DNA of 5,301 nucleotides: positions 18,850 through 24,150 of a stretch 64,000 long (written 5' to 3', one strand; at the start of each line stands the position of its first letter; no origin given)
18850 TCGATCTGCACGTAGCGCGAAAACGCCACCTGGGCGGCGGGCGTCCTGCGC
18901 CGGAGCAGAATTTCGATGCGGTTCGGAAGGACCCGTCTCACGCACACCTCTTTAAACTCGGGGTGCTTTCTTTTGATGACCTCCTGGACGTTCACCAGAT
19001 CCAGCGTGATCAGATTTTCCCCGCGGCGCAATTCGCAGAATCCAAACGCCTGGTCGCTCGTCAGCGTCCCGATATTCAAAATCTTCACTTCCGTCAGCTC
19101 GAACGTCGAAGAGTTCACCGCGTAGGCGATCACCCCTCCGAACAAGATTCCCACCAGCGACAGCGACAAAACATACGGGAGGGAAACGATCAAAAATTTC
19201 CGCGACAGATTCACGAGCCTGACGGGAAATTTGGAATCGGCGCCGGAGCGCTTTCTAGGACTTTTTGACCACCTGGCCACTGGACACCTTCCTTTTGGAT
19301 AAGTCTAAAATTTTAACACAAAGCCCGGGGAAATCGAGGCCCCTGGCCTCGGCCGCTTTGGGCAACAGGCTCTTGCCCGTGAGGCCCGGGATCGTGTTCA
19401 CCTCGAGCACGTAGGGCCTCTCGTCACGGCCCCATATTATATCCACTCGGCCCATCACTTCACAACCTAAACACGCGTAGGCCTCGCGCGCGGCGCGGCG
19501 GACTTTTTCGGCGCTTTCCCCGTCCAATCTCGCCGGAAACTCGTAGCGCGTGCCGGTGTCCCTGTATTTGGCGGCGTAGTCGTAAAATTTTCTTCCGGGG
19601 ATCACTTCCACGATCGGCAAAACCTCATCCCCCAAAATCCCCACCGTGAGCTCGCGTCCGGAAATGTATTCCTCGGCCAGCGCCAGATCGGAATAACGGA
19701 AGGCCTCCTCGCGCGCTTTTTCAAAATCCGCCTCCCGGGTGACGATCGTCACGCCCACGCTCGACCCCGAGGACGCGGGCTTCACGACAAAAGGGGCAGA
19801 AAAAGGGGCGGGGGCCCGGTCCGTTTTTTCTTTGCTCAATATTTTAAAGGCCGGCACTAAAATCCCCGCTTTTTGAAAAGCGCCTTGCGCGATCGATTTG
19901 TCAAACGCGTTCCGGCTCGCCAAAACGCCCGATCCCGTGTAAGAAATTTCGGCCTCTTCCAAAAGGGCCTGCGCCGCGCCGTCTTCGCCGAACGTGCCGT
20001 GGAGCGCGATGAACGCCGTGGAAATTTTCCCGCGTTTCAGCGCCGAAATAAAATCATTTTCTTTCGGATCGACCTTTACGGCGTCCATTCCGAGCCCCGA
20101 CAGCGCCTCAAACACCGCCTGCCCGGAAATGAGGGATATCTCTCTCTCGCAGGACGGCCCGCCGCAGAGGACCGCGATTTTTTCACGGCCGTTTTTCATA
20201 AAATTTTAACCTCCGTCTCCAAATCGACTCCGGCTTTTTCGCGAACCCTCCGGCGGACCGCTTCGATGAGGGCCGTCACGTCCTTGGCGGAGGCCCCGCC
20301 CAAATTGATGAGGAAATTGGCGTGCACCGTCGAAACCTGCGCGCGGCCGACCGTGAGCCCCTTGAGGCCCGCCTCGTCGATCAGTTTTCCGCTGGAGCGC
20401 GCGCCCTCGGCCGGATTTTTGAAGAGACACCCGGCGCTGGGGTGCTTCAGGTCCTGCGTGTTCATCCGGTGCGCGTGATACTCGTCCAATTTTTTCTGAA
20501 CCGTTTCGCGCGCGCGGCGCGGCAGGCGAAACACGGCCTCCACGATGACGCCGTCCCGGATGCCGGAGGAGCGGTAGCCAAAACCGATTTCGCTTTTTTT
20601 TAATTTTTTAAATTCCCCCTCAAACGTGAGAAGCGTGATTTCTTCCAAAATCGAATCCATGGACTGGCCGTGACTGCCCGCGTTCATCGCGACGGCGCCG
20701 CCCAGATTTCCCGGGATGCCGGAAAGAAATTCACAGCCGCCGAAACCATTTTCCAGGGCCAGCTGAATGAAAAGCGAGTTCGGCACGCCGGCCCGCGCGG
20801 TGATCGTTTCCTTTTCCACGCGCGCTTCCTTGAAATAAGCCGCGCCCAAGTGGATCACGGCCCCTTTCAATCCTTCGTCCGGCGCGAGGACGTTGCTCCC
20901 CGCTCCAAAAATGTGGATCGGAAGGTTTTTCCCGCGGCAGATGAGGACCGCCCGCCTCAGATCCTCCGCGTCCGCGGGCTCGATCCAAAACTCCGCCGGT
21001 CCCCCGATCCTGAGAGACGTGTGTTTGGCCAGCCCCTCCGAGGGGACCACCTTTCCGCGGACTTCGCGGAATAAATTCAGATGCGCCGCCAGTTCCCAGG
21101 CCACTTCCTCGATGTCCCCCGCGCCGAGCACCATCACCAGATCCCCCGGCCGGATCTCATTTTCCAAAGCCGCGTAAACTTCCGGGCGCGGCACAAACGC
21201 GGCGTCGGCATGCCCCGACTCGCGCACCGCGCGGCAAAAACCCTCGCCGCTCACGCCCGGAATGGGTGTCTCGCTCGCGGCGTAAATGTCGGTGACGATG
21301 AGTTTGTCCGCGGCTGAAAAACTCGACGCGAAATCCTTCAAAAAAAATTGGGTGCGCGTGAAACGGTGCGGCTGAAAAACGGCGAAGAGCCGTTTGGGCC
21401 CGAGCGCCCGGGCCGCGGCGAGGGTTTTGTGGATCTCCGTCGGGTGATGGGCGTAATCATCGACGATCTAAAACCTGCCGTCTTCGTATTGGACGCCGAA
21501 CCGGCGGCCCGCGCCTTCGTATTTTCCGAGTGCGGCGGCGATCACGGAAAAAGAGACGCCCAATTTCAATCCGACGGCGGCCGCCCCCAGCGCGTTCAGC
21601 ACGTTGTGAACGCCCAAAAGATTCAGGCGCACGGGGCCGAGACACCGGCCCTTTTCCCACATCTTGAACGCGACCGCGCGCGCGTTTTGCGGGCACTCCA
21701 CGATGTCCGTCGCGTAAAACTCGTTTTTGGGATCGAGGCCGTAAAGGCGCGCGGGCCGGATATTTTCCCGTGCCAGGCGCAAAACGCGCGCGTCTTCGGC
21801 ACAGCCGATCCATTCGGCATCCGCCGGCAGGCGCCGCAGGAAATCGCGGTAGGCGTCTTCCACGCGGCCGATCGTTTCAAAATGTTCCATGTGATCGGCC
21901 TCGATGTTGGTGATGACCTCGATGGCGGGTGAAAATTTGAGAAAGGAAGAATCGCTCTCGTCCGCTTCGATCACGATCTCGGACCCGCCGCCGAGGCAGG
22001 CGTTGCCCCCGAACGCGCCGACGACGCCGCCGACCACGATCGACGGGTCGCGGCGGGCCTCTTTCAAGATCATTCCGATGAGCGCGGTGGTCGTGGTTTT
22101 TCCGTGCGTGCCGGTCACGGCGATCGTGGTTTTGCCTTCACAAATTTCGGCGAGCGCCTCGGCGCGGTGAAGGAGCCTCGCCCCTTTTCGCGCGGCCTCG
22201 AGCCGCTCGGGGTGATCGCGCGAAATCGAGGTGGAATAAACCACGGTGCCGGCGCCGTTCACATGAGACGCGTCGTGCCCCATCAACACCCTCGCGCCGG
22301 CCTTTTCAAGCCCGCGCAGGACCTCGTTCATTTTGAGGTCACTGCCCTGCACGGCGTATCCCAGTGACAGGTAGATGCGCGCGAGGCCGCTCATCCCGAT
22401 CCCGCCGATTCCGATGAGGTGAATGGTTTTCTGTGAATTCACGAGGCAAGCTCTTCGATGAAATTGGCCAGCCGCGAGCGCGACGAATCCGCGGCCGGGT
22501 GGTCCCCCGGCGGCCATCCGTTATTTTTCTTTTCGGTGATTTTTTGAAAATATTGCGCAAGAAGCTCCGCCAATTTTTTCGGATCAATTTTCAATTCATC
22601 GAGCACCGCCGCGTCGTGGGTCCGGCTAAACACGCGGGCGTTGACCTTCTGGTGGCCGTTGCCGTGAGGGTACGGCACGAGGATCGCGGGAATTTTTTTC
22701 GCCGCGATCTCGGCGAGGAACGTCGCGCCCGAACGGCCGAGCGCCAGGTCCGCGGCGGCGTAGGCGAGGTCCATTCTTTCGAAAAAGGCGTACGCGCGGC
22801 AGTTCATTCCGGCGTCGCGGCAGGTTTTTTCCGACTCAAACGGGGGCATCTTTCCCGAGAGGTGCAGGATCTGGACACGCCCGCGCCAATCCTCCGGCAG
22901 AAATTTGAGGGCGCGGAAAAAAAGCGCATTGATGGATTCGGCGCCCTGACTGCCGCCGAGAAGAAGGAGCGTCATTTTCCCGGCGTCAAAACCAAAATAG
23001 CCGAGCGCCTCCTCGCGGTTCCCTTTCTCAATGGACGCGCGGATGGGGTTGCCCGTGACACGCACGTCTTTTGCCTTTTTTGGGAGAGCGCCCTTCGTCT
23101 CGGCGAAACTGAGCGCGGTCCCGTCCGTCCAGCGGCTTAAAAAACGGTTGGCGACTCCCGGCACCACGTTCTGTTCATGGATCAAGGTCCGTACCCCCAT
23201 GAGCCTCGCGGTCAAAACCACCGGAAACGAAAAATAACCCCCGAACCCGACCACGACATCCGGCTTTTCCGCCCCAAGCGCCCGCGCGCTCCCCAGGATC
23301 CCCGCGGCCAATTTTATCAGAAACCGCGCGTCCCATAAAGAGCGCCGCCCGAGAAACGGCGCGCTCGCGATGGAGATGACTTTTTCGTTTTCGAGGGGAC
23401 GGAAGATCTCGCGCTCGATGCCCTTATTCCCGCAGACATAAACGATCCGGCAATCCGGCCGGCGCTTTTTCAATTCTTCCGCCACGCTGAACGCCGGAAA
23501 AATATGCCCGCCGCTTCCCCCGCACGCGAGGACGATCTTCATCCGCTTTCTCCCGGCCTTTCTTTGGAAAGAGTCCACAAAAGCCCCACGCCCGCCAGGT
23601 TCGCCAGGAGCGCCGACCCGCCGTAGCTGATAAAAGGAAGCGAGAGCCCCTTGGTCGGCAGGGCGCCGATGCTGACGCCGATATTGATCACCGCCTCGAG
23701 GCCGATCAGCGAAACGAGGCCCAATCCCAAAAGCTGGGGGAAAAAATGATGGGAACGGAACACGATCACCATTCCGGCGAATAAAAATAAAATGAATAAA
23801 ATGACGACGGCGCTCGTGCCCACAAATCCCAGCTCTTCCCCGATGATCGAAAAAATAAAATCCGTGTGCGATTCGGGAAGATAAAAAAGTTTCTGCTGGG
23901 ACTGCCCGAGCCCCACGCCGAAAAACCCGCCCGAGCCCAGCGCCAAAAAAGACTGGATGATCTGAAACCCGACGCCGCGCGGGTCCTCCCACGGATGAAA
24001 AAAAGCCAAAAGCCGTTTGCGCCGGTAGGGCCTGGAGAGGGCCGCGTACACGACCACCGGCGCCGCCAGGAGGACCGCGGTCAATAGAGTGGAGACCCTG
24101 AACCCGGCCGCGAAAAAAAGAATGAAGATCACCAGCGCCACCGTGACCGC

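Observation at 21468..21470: Single in-frame TAG interrupting an otherwise intact MurC-MurB fusion gene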

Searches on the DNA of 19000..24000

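Call 40: search_rna_families(source=window, start=19000, end=24000, threshold=evalue, max_evalue=1)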
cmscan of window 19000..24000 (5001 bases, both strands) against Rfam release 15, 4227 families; matches with E-value up to 1: 0.
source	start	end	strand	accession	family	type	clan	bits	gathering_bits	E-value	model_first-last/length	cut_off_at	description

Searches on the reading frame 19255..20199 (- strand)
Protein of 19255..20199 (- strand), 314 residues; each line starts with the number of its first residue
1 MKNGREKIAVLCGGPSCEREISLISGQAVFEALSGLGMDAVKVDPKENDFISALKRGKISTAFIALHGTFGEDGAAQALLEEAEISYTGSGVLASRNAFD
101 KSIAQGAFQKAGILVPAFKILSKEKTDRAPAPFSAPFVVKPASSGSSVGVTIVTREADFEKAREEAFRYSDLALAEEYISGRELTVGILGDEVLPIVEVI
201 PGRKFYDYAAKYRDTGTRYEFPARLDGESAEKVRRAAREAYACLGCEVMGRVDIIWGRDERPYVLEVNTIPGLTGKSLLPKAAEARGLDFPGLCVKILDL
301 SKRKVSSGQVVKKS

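Call 12: find_encoding_contigs(protein=window:19255-20199:-, flank=5000, max_places=10)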
Protein window:19255-20199:- (314 aa): 1 contig read that carries it; 1 place shown.
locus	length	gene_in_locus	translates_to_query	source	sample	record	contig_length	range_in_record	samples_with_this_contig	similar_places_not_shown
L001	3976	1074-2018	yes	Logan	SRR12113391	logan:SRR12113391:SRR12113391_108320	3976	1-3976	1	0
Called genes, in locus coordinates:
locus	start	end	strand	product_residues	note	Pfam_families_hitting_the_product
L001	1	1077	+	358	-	?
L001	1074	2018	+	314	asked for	PF01820:Dala_Dala_lig_N, PF02655:ATP-grasp_3, PF07478:Dala_Dala_lig_C, PF13535:ATP-grasp_4 (weak)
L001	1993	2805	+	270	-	PF08478:POTRA_1 (faint), PF03799:FtsQ_DivIB_C (weak)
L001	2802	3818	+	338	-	PF02491:SHS2_FTSA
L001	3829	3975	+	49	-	?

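Call 32: list_cluster_members(proteins=[window:19255-20199:-, window:18468-19280:-, window:17455-18471:-, window:16230-17444:-, window:26000-27157:-, window:28325-29788:-, window:15749-16237:-, window:15295-15756:-, window:34060-35061:-, window:50844-52064:-])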
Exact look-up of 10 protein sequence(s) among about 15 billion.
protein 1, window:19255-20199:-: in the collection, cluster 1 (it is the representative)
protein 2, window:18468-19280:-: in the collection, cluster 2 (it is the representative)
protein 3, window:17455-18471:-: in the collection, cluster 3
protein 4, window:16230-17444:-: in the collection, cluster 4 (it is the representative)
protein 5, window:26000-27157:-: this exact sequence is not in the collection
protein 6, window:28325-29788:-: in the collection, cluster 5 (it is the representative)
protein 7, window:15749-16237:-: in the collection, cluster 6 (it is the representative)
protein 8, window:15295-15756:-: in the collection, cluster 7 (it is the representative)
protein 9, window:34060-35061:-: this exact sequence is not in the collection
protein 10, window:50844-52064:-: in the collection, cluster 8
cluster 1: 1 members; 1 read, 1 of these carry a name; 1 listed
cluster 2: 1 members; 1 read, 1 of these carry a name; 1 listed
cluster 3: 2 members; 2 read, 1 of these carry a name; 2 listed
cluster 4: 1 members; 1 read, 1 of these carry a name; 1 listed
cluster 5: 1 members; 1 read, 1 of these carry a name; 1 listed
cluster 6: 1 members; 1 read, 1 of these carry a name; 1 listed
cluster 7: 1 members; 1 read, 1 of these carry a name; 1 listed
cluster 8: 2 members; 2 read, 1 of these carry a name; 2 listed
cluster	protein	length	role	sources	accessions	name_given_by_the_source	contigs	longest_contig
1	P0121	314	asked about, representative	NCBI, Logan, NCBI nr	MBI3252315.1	MAG: D-alanine--D-alanine ligase [Candidatus Omnitrophica bacterium] | D-alanine--D-alanine ligase [Candidatus Omnitrophota bacterium]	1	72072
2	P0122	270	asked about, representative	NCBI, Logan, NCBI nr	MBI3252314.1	MAG: FtsQ-type POTRA domain-containing protein [Candidatus Omnitrophica bacterium] | FtsQ-type POTRA domain-containing protein [Candidatus Omnitrophota bacterium]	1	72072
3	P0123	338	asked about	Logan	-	-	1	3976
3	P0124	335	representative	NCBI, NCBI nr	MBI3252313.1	MAG: hypothetical protein HYZ52_03190 [Candidatus Omnitrophica bacterium] | hypothetical protein [Candidatus Omnitrophota bacterium]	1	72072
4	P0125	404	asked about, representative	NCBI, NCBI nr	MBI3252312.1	MAG: bifunctional 3,4-dihydroxy-2-butanone-4-phosphate synthase/GTP cyclohydrolase II ... | bifunctional 3,4-dihydroxy-2-butanone-4-phosphate synthase/GTP cyclohydrolase II ...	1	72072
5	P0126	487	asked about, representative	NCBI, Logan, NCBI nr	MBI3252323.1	MAG: UDP-N-acetylmuramoyl-L-alanyl-D-glutamate--2,6-diaminopimelate ligase [Candidatus ... | UDP-N-acetylmuramoyl-L-alanyl-D-glutamate--2,6-diaminopimelate ligase [Candidatus ...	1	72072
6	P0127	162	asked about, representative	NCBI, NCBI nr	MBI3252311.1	MAG: 6,7-dimethyl-8-ribityllumazine synthase [Candidatus Omnitrophica bacterium] | 6,7-dimethyl-8-ribityllumazine synthase [Candidatus Omnitrophota bacterium]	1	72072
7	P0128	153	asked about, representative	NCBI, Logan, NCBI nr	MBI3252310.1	MAG: transcription antitermination factor NusB [Candidatus Omnitrophica bacterium] | transcription antitermination factor NusB [Candidatus Omnitrophota bacterium]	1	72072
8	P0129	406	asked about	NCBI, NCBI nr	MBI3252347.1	MAG: ATP-binding protein [Candidatus Omnitrophica bacterium] | ATP-binding protein [Candidatus Omnitrophota bacterium]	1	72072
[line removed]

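Call 33: find_encoding_contigs(protein=P0126, flank=10000, max_places=10)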
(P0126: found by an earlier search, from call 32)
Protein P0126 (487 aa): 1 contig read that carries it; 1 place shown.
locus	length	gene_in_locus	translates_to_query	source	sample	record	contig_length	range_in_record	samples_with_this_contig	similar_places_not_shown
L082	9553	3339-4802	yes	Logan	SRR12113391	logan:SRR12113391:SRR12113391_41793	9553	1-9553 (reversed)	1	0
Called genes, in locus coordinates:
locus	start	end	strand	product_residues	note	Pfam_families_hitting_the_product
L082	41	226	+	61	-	-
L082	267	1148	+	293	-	PF01795:Methyltransf_5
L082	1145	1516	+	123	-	-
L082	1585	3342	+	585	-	PF03717:PBP_dimer, PF00905:Transpeptidase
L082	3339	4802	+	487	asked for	PF01225:Mur_ligase, PF08245:Mur_ligase_M, PF02875:Mur_ligase_C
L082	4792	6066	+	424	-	PF01225:Mur_ligase, PF08245:Mur_ligase_M, PF02875:Mur_ligase_C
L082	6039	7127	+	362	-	PF00953:Glycos_transf_4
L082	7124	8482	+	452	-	PF21799:MurD-like_N, PF08245:Mur_ligase_M, PF02875:Mur_ligase_C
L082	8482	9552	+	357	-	?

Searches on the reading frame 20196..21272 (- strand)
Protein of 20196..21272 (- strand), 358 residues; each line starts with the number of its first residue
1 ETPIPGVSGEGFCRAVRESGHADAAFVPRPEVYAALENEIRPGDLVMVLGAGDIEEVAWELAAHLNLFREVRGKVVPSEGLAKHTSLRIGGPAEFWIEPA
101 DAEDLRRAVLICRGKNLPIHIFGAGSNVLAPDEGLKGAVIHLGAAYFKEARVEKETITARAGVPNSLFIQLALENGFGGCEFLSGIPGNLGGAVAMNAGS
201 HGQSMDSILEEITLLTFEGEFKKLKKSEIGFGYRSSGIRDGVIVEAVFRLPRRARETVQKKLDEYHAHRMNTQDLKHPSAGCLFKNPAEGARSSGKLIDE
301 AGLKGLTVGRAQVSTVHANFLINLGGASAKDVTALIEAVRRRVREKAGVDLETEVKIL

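Call 37: list_cluster_members(proteins=[window:20196-21272:-, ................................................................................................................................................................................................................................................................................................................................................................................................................, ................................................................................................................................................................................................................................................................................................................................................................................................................, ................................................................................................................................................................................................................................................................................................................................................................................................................, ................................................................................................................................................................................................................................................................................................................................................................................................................, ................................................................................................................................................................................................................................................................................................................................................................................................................, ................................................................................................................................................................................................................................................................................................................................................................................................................, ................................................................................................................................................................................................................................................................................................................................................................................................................, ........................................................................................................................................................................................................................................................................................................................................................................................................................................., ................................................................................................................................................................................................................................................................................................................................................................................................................])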
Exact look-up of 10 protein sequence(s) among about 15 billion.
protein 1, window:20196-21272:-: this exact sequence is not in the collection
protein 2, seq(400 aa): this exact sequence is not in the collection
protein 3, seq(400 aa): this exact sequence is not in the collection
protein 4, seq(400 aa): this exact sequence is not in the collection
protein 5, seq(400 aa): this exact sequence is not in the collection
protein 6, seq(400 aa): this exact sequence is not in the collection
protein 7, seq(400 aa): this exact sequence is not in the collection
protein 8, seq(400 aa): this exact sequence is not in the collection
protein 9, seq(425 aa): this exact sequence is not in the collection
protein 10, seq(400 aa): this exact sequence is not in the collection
